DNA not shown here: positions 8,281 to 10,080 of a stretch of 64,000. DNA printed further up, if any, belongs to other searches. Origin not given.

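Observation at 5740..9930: Four translationally coupled genes: ResB-like, CcsA, a small membrane protein and a B12-radical SAM enzyme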

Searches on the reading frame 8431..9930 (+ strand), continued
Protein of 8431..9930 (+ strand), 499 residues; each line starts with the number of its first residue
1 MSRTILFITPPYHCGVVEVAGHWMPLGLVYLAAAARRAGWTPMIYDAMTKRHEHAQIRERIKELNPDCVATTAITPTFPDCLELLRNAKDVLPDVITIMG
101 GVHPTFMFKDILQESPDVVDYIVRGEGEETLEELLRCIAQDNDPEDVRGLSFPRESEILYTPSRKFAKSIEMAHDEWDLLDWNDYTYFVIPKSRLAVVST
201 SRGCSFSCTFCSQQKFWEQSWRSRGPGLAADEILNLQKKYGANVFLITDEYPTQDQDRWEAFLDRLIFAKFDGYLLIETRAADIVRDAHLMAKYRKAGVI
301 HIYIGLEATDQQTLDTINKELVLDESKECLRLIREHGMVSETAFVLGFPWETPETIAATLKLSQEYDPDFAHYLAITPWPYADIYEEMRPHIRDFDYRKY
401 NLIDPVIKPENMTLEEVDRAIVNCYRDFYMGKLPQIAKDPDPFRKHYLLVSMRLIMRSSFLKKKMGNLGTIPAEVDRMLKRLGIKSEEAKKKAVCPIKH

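Call 39: search_protein_families(library=pfam, proteins=[L004:4231-5364:+, L004:7426-9249:-, L004:9249-10625:-, L004:3368-4066:+, L007:3731-4597:+, L007:6648-8765:-, L007:8998-10182:-, L023:11962-12846:+, L018:7700-8881:+, L004:5469-7400:+], max_evalue=0.001)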
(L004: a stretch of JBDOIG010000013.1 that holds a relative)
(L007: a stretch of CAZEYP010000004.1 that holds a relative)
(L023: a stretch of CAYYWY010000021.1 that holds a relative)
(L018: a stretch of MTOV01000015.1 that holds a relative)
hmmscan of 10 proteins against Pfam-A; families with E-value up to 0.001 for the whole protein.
L004:4231-5364:+ (377 aa): 3 families
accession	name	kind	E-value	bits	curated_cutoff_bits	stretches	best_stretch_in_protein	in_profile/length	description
PF03749.19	SfsA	-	2.6e-29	102.2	22.8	1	87-202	2-122/138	Sugar fermentation stimulation protein RE domain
PF01986.22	DUF123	-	7.6e-23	81.3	25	1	262-349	1-94/95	Domain of unknown function DUF123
PF17746.7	SfsA_N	-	6.6e-15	55.4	25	1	21-82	1-62/63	SfsA N-terminal OB domain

L004:7426-9249:- (607 aa): 4 families
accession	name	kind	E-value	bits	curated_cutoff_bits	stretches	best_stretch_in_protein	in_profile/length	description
PF01380.27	SIS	-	1.4e-64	216.2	25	2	288-413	2-128/131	SIS domain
PF13522.11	GATase_6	-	3.2e-22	79.4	27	1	63-189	9-129/130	Glutamine amidotransferase domain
PF13537.11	GATase_7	-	1.1e-15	58.2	25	1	84-195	13-122/123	Glutamine amidotransferase domain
PF13230.11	GATase_4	-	0.00012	21.6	23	1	63-137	70-145/272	Glutamine amidotransferases class-II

L004:9249-10625:- (458 aa): 8 families
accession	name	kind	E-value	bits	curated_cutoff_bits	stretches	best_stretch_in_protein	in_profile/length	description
PF00132.30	Hexapep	-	3.5e-34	115.5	27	4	315-349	1-35/36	Bacterial transferase hexapeptide (six repeats)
PF00483.29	NTP_transferase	-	7.4e-21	75.3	21.2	1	5-207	2-213/245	Nucleotidyl transferase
PF12804.13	NTP_transf_3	-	3e-20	73.4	27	1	5-128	1-122/160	MobA-like NTP transferase domain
PF25084.1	LbH_EIF2B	-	1.5e-19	70.4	54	1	257-347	15-104/105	EIF2B subunit epsilon LbH domain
PF01128.25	IspD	-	8.8e-12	45.7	27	1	4-127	2-128/221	2-C-methyl-D-erythritol 4-phosphate cytidylyltransferase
PF14602.12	Hexapep_2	-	1.2e-10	41.4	27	1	395-427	4-34/34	Hexapeptide repeat of succinyl-transferase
PF02348.25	CTP_transf_3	-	1.9e-08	34.8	22.6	1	21-125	15-123/217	Cytidylyltransferase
PF24894.1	Hexapep_GlmU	-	3.9e-06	27.4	23.3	1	281-346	18-81/104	GlmU-like, C-terminal hexapeptide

L004:3368-4066:+ (232 aa): 1 family
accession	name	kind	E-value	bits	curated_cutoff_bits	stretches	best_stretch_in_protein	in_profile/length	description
PF00581.25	Rhodanese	-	1.1e-27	96.8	22.2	2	134-212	2-88/102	Rhodanese-like domain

L007:3731-4597:+ (288 aa): 1 family
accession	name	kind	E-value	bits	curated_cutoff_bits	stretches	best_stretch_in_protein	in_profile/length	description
PF00793.26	DAHP_synth_1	-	3.7e-71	239.7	25.5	1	27-280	16-266/270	DAHP synthetase I family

L007:6648-8765:- (705 aa): 2 families
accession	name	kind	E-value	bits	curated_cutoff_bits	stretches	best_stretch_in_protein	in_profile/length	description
PF07715.20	Plug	-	4.6e-24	85.4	23.9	1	86-195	2-107/107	TonB-dependent Receptor Plug Domain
PF00593.30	TonB_dep_Rec_b-barrel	-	2.3e-23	84.2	27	1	225-672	22-435/436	TonB dependent receptor-like, beta-barrel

L007:8998-10182:- (394 aa): 1 family
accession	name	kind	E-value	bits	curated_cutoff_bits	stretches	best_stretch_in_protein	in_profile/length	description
PF01264.26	Chorismate_synt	-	1.3e-122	409.1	27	1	4-371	1-327/327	Chorismate synthase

L023:11962-12846:+ (294 aa): 6 families
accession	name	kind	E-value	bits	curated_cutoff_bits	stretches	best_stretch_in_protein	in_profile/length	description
PF03466.25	LysR_substrate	-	5.2e-40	137.5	28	1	88-293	2-206/209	LysR substrate binding domain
PF00126.33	HTH_1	-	7.3e-22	77.5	26.6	1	5-62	2-59/60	Bacterial regulatory helix-turn-helix protein, lysR family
PF12727.12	PBP_like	-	9.8e-07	28.5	27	1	178-248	82-155/193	PBP superfamily domain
PF12849.12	PBP_like_2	-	9.2e-06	26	27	1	92-255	10-197/267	PBP superfamily domain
PF01022.26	HTH_5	-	0.00013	22.2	22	1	16-42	15-41/47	Bacterial regulatory protein, arsR family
PF12840.13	HTH_20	-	0.00068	20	27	0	17-42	19-44/51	Helix-turn-helix domain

L018:7700-8881:+ (393 aa): 1 family
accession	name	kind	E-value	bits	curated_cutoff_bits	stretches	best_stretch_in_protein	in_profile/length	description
PF01969.22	Ni_insertion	-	5.1e-146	487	22.1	1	15-384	1-374/375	Nickel insertion protein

L004:5469-7400:+ (643 aa): 2 families
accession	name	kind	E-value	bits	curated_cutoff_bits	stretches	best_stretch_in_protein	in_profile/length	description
PF04055.27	Radical_SAM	-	1.2e-29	104.1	29.5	1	196-360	1-165/166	Radical SAM superfamily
PF02310.24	B12-binding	-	3.8e-25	88.5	32.1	1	14-132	3-120/121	B12 binding domain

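Call 46: find_encoding_contigs(protein=P0007, flank=9000, max_places=2)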
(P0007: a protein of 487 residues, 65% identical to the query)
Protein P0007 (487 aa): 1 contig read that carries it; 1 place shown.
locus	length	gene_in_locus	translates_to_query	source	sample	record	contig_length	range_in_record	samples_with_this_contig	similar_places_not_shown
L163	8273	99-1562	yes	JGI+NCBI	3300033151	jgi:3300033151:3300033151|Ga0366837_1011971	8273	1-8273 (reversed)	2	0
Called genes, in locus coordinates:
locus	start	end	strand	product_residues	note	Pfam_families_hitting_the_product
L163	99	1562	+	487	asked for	PF02310:B12-binding, PF04055:Radical_SAM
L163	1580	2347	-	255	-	PF01578:Cytochrom_C_asm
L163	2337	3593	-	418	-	PF05140:ResB (weak)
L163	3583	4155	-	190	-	-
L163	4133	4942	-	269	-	PF01578:Cytochrom_C_asm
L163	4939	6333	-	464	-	PF05140:ResB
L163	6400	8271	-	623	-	?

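Call 51: search_protein_families(library=ncbifam, proteins=[L078:8214-9551:+, L047:5968-7362:+, L046:2422-3792:+, L078:9998-11440:+, L033:9989-11464:+, L004:5469-7400:+, L046:9983-11449:+, L040:3623-5506:+, L046:8609-9850:+, L046:7287-8612:+], max_evalue=1e-10)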
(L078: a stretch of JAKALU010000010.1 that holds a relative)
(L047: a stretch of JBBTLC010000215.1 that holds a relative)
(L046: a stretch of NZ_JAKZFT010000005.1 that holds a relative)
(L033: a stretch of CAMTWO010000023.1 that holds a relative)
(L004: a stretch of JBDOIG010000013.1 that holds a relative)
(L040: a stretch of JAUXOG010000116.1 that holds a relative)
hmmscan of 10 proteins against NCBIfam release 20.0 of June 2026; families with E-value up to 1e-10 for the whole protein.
L078:8214-9551:+ (445 aa): 6 families
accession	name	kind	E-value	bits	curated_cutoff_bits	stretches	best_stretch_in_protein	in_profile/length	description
TIGR04367.1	HpnR_B12_rSAM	equivalog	1.1e-20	73.7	650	1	164-378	191-397/490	hopanoid C-3 methylase HpnR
TIGR04013.1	B12_SAM_MJ_1487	hypoth_equivalog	1.2e-20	73.7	251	1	54-349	38-355/382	TIGR04013 family B12-binding domain/radical SAM domain-containing protein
TIGR04014.1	B12_SAM_MJ_0865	equivalog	2.1e-20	72.9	360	1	161-349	162-356/434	methyl-coenzyme M reductase glutamine C-methyltransferase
TIGR02026.1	BchE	equivalog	1e-16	60.9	481.35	1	163-401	198-435/497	magnesium-protoporphyrin IX monomethyl ester anaerobic oxidative cyclase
TIGR03471.1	HpnJ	equivalog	4e-15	55.7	577.6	1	161-351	199-387/472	hopanoid biosynthesis associated radical SAM protein HpnJ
TIGR04072.2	rSAM_ladder_B12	equivalog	1.4e-13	50.3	360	1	77-326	88-346/443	lipid biosynthesis B12-binding/radical SAM protein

L047:5968-7362:+ (464 aa): 5 families
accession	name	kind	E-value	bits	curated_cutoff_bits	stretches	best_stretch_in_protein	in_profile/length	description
TIGR04013.1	B12_SAM_MJ_1487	hypoth_equivalog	4.6e-21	75.1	251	1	77-220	38-190/382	TIGR04013 family B12-binding domain/radical SAM domain-containing protein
TIGR04072.2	rSAM_ladder_B12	equivalog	5.5e-14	51.6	360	1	102-355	91-350/443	lipid biosynthesis B12-binding/radical SAM protein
TIGR04014.1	B12_SAM_MJ_0865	equivalog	8.2e-14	51.2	360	0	186-220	165-199/434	methyl-coenzyme M reductase glutamine C-methyltransferase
TIGR03471.1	HpnJ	equivalog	1.5e-13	50.4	577.6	1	178-375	194-387/472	hopanoid biosynthesis associated radical SAM protein HpnJ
TIGR02026.1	BchE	equivalog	1.9e-12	46.8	481.35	0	187-375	200-387/497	magnesium-protoporphyrin IX monomethyl ester anaerobic oxidative cyclase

L046:2422-3792:+ (456 aa): 6 families
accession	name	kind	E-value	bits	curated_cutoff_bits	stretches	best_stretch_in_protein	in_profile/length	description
TIGR04013.1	B12_SAM_MJ_1487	hypoth_equivalog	2.1e-18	66.4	251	1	66-210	42-194/382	TIGR04013 family B12-binding domain/radical SAM domain-containing protein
TIGR04014.1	B12_SAM_MJ_0865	equivalog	6.8e-17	61.4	360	1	169-358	162-357/434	methyl-coenzyme M reductase glutamine C-methyltransferase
TIGR02026.1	BchE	equivalog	3.6e-16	59.1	481.35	1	171-360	198-388/497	magnesium-protoporphyrin IX monomethyl ester anaerobic oxidative cyclase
TIGR04367.1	HpnR_B12_rSAM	equivalog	2.7e-15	55.9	650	1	172-385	191-398/490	hopanoid C-3 methylase HpnR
TIGR03471.1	HpnJ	equivalog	9.8e-14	51.1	577.6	1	169-359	199-387/472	hopanoid biosynthesis associated radical SAM protein HpnJ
TIGR04072.2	rSAM_ladder_B12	equivalog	4.9e-12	45.2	360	1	85-331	88-342/443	lipid biosynthesis B12-binding/radical SAM protein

L078:9998-11440:+ (480 aa): 18 families
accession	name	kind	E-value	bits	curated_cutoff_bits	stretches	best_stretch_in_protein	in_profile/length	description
TIGR02026.1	BchE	equivalog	4.5e-122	408.4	481.35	1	3-458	1-460/497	magnesium-protoporphyrin IX monomethyl ester anaerobic oxidative cyclase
NF050148.1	rSAM_ApyD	equivalog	1.4e-45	155.8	750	1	35-389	36-396/645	RiPP biosynthesis radical SAM protein ApyD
TIGR04367.1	HpnR_B12_rSAM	equivalog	6.6e-44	150.3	650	1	24-423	22-409/490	hopanoid C-3 methylase HpnR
TIGR03471.1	HpnJ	equivalog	1.2e-43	149.7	577.6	1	17-428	27-434/472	hopanoid biosynthesis associated radical SAM protein HpnJ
TIGR03975.1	rSAM_ocin_1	subfamily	4.6e-38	131.1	281.85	1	55-357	119-423/606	RiPP maturation radical SAM C-methyltransferase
TIGR04479.1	bcpD_PhpK_rSAM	subfamily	1.1e-34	119.8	600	1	54-369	100-414/504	PhpK family radical SAM P-methyltransferase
TIGR04072.2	rSAM_ladder_B12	equivalog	6.1e-34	117.4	360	1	24-359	18-344/443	lipid biosynthesis B12-binding/radical SAM protein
TIGR04013.1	B12_SAM_MJ_1487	hypoth_equivalog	4.3e-29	101.5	251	1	55-238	33-196/382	TIGR04013 family B12-binding domain/radical SAM domain-containing protein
TIGR04385.1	B12_rSAM_cofa1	equivalog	3.5e-27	95.7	450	1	24-360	20-360/438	B12 lower ligand biosynthesis radical SAM protein BzaD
TIGR04014.1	B12_SAM_MJ_0865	equivalog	7.9e-27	94.1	360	1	47-378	20-350/434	methyl-coenzyme M reductase glutamine C-methyltransferase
NF038361.1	rSAM_Sden_1168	equivalog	4.5e-26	91.5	575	1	54-362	130-449/560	Sden_1168 family B12-binding radical SAM P-methyltransferase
NF033712.0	B12_rSAM_KedN5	subfamily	9.8e-23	80.2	700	1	17-248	10-249/624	KedN5 family methylcobalamin-dependent radical SAM C-methyltransferase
TIGR04190.1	B12_SAM_Ta0216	equivalog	3.2e-20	72.3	500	1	78-277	94-308/554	TIGR04190 family B12-binding domain/radical SAM domain protein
NF040542.1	rSAM_RCCLKC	equivalog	2.2e-15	56.7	450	1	21-347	10-333/423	arsinothricin biosynthesis radical SAM protein ArsL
NF033070.1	rSAM_AprD4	equivalog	4.2e-15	55.6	500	1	127-424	129-429/456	AprD4 family radical SAM diol-dehydratase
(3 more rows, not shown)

L033:9989-11464:+ (491 aa): 17 families
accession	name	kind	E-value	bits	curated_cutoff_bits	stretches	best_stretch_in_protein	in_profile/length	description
TIGR02026.1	BchE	equivalog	6.5e-132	440.9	481.35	1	6-468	1-466/497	magnesium-protoporphyrin IX monomethyl ester anaerobic oxidative cyclase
TIGR04367.1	HpnR_B12_rSAM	equivalog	1.2e-43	149.3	650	1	24-426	19-408/490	hopanoid C-3 methylase HpnR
NF050148.1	rSAM_ApyD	equivalog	1.1e-39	136.4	750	1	30-399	28-402/645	RiPP biosynthesis radical SAM protein ApyD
TIGR03471.1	HpnJ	equivalog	5.3e-39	134.4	577.6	1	25-432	32-434/472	hopanoid biosynthesis associated radical SAM protein HpnJ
NF038361.1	rSAM_Sden_1168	equivalog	3.5e-34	118.3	575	1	55-363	128-446/560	Sden_1168 family B12-binding radical SAM P-methyltransferase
TIGR03975.1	rSAM_ocin_1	subfamily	2.8e-30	105.4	281.85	1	56-365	117-427/606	RiPP maturation radical SAM C-methyltransferase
TIGR04479.1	bcpD_PhpK_rSAM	subfamily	2.9e-30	105.1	600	1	32-373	77-414/504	PhpK family radical SAM P-methyltransferase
TIGR04385.1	B12_rSAM_cofa1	equivalog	5e-28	98.5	450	1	21-365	14-361/438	B12 lower ligand biosynthesis radical SAM protein BzaD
TIGR04072.2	rSAM_ladder_B12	equivalog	3.9e-27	95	360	1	27-363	18-344/443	lipid biosynthesis B12-binding/radical SAM protein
TIGR04013.1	B12_SAM_MJ_1487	hypoth_equivalog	6.9e-27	94.3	251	1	46-366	25-331/382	TIGR04013 family B12-binding domain/radical SAM domain-containing protein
TIGR04014.1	B12_SAM_MJ_0865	equivalog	1.4e-25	90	360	1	58-372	29-340/434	methyl-coenzyme M reductase glutamine C-methyltransferase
TIGR04190.1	B12_SAM_Ta0216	equivalog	2.6e-22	79.1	500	1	26-325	36-350/554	TIGR04190 family B12-binding domain/radical SAM domain protein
TIGR04295.1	B12_rSAM_oligo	hypoth_equivalog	1.2e-20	73.6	400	1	26-342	24-335/422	TIGR04295 family B12-binding domain-containing radical SAM protein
NF033712.0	B12_rSAM_KedN5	subfamily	1.3e-16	60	700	1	18-250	8-248/624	KedN5 family methylcobalamin-dependent radical SAM C-methyltransferase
NF040542.1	rSAM_RCCLKC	equivalog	3.4e-16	59.4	450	1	24-359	10-341/423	arsinothricin biosynthesis radical SAM protein ArsL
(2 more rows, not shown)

L004:5469-7400:+ (643 aa): 19 families
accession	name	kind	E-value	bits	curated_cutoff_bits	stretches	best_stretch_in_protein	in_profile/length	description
TIGR02026.1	BchE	equivalog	7.1e-134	447.4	481.35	1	4-457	1-459/497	magnesium-protoporphyrin IX monomethyl ester anaerobic oxidative cyclase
TIGR04367.1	HpnR_B12_rSAM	equivalog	2.7e-45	154.8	650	1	18-424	15-410/490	hopanoid C-3 methylase HpnR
TIGR03471.1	HpnJ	equivalog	2.5e-40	138.8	577.6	1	44-427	49-433/472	hopanoid biosynthesis associated radical SAM protein HpnJ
NF050148.1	rSAM_ApyD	equivalog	7.9e-39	133.6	750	1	59-395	68-402/645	RiPP biosynthesis radical SAM protein ApyD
TIGR03975.1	rSAM_ocin_1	subfamily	3.2e-37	128.3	281.85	1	57-360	120-426/606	RiPP maturation radical SAM C-methyltransferase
NF038361.1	rSAM_Sden_1168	equivalog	3e-34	118.5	575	1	56-359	131-446/560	Sden_1168 family B12-binding radical SAM P-methyltransferase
TIGR04013.1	B12_SAM_MJ_1487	hypoth_equivalog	6.3e-33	114.2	251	1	50-362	27-331/382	TIGR04013 family B12-binding domain/radical SAM domain-containing protein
TIGR04072.2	rSAM_ladder_B12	equivalog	1.8e-31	109.3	360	1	25-363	18-349/443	lipid biosynthesis B12-binding/radical SAM protein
TIGR04014.1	B12_SAM_MJ_0865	equivalog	5e-31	107.9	360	1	44-362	16-334/434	methyl-coenzyme M reductase glutamine C-methyltransferase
TIGR04479.1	bcpD_PhpK_rSAM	subfamily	3.4e-30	104.9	600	1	55-369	100-414/504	PhpK family radical SAM P-methyltransferase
TIGR04385.1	B12_rSAM_cofa1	equivalog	6.8e-28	98.1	450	1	22-360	17-360/438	B12 lower ligand biosynthesis radical SAM protein BzaD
TIGR04295.1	B12_rSAM_oligo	hypoth_equivalog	4.1e-22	78.5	400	1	24-336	24-333/422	TIGR04295 family B12-binding domain-containing radical SAM protein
TIGR04190.1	B12_SAM_Ta0216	equivalog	4.7e-22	78.3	500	1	81-355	96-385/554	TIGR04190 family B12-binding domain/radical SAM domain protein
NF033712.0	B12_rSAM_KedN5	subfamily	1.8e-18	66.1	700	1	59-354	56-360/624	KedN5 family methylcobalamin-dependent radical SAM C-methyltransferase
NF040542.1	rSAM_RCCLKC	equivalog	2.3e-18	66.6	450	1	73-354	57-340/423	arsinothricin biosynthesis radical SAM protein ArsL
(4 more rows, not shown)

L046:9983-11449:+ (488 aa): 18 families
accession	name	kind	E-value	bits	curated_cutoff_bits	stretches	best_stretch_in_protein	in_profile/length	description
TIGR02026.1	BchE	equivalog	6.6e-129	431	481.35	1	8-462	1-459/497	magnesium-protoporphyrin IX monomethyl ester anaerobic oxidative cyclase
TIGR04367.1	HpnR_B12_rSAM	equivalog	1.7e-42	145.6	650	1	22-437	15-418/490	hopanoid C-3 methylase HpnR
TIGR03471.1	HpnJ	equivalog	4.2e-38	131.4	577.6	1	23-402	28-398/472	hopanoid biosynthesis associated radical SAM protein HpnJ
NF050148.1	rSAM_ApyD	equivalog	2.1e-35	122.2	750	1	31-404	27-407/645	RiPP biosynthesis radical SAM protein ApyD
TIGR04072.2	rSAM_ladder_B12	equivalog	1.7e-30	106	360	1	29-364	18-344/443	lipid biosynthesis B12-binding/radical SAM protein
TIGR03975.1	rSAM_ocin_1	subfamily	6.6e-30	104.2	281.85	1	77-365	133-426/606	RiPP maturation radical SAM C-methyltransferase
TIGR04013.1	B12_SAM_MJ_1487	hypoth_equivalog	1.8e-28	99.5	251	1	72-241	45-194/382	TIGR04013 family B12-binding domain/radical SAM domain-containing protein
TIGR04479.1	bcpD_PhpK_rSAM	subfamily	1.8e-28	99.2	600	1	33-382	76-419/504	PhpK family radical SAM P-methyltransferase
NF038361.1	rSAM_Sden_1168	equivalog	2.1e-28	99.2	575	1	29-364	85-446/560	Sden_1168 family B12-binding radical SAM P-methyltransferase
TIGR04385.1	B12_rSAM_cofa1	equivalog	7.7e-28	97.9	450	1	26-366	17-361/438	B12 lower ligand biosynthesis radical SAM protein BzaD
TIGR04014.1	B12_SAM_MJ_0865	equivalog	2.1e-27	96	360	1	52-387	20-354/434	methyl-coenzyme M reductase glutamine C-methyltransferase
TIGR04190.1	B12_SAM_Ta0216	equivalog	1e-23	83.8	500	1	29-360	37-385/554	TIGR04190 family B12-binding domain/radical SAM domain protein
NF040542.1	rSAM_RCCLKC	equivalog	3.8e-19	69.2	450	1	27-350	11-331/423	arsinothricin biosynthesis radical SAM protein ArsL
NF033712.0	B12_rSAM_KedN5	subfamily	1.6e-17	63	700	1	62-356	55-357/624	KedN5 family methylcobalamin-dependent radical SAM C-methyltransferase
NF033070.1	rSAM_AprD4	equivalog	4.5e-17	62.1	500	1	29-395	42-394/456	AprD4 family radical SAM diol-dehydratase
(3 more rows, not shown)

L040:3623-5506:+ (627 aa): 1 family
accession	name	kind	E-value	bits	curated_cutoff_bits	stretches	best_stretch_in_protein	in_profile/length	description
TIGR01905.1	paired_CXXCH_1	subfamily_domain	4.3e-13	48.9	25.2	0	189-222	8-39/41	doubled CXXCH domain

L046:8609-9850:+ (413 aa): 0 families

L046:7287-8612:+ (441 aa): 0 families

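Call 64: search_protein_families(library=pfam, proteins=[L057:8651-11455:+, L057:11409-13433:+, L026:8063-9121:+, L026:9196-9669:+, L029:2465-3376:+, L059:5411-5932:+, L020:4082-5779:+, L045:11528-12319:+, L001:5357-5854:+], max_evalue=0.001)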
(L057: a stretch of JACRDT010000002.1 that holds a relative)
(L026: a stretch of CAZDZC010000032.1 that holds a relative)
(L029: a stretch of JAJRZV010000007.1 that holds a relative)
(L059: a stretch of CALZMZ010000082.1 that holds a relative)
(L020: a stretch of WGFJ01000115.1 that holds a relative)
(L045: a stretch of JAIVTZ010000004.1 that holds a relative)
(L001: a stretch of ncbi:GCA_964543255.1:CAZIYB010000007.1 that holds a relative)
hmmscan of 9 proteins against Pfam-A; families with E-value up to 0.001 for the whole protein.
L057:8651-11455:+ (934 aa): 2 families
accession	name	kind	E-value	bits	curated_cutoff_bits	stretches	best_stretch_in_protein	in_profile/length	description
PF02310.24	B12-binding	-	2.5e-26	92.3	32.1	1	462-582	3-121/121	B12 binding domain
PF04055.27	Radical_SAM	-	3.1e-24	86.5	29.5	1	645-809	1-165/166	Radical SAM superfamily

L057:11409-13433:+ (674 aa): 0 families

L026:8063-9121:+ (352 aa): 0 families

L026:9196-9669:+ (157 aa): 0 families

L029:2465-3376:+ (303 aa): 0 families

L059:5411-5932:+ (173 aa): 0 families

L020:4082-5779:+ (565 aa): 2 families
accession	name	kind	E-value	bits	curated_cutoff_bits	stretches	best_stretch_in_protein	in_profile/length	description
PF01578.25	Cytochrom_C_asm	-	3.3e-16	60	29.9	1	378-541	16-203/212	Cytochrome C assembly protein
PF05140.19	ResB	-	7.2e-10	38.7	24.6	1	75-144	153-219/486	ResB-like family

L045:11528-12319:+ (263 aa): 2 families
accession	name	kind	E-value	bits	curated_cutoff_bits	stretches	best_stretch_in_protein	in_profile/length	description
PF21948.1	LplA-B_cat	-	9.9e-31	107.7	27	1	18-232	3-200/200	Lipoyl protein ligase A/B catalytic domain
PF03099.24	BPL_LplA_LipB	-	1.6e-11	44.7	21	1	65-187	20-133/133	Biotin/lipoate A/B protein ligase family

L001:5357-5854:+ (165 aa): 0 families
